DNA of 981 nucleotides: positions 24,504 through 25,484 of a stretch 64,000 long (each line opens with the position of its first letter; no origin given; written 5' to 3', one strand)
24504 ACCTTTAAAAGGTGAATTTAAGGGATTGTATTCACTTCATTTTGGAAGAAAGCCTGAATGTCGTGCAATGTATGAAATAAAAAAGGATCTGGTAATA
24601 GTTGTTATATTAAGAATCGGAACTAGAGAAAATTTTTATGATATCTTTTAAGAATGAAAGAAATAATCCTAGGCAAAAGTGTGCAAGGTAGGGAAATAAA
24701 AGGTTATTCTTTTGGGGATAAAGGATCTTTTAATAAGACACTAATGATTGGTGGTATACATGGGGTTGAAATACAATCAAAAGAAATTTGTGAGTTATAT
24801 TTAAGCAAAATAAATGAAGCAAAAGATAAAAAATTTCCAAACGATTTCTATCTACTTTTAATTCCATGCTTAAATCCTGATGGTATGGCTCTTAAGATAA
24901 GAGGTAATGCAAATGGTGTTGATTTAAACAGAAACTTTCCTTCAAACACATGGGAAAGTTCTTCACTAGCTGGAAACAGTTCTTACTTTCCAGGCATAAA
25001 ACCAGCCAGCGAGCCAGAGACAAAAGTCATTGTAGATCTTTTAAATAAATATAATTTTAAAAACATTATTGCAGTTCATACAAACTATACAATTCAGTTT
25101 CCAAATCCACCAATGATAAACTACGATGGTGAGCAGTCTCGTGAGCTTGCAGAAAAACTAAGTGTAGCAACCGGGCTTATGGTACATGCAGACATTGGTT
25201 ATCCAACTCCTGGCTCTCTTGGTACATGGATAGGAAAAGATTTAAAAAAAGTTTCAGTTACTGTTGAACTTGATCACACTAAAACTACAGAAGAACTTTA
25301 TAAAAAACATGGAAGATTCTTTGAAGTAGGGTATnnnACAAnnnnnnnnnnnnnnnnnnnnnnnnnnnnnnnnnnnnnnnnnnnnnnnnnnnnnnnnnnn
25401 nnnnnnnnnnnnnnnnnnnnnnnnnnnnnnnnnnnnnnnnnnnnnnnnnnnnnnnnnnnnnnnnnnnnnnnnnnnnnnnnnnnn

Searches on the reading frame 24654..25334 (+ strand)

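Call 88: search_protein_families(library=pfam, proteins=[window:24654-25334:+], max_evalue=0.00001)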
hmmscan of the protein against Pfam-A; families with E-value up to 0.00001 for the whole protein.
window:24654-25334:+ (227 aa): 3 families
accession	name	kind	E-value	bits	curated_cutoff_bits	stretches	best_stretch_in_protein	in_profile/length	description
PF00246.29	Peptidase_M14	-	6.1e-25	88.8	21.6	1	4-210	19-265/286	Zinc carboxypeptidase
PF10994.13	DUF2817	-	5.4e-08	33.2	23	1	33-111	58-131/341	Protein of unknown function (DUF2817)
PF24827.1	AstE_AspA_cat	-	1.6e-06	28.3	25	1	27-101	3-70/192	Succinylglutamate desuccinylase/Aspartoacylase catalytic domain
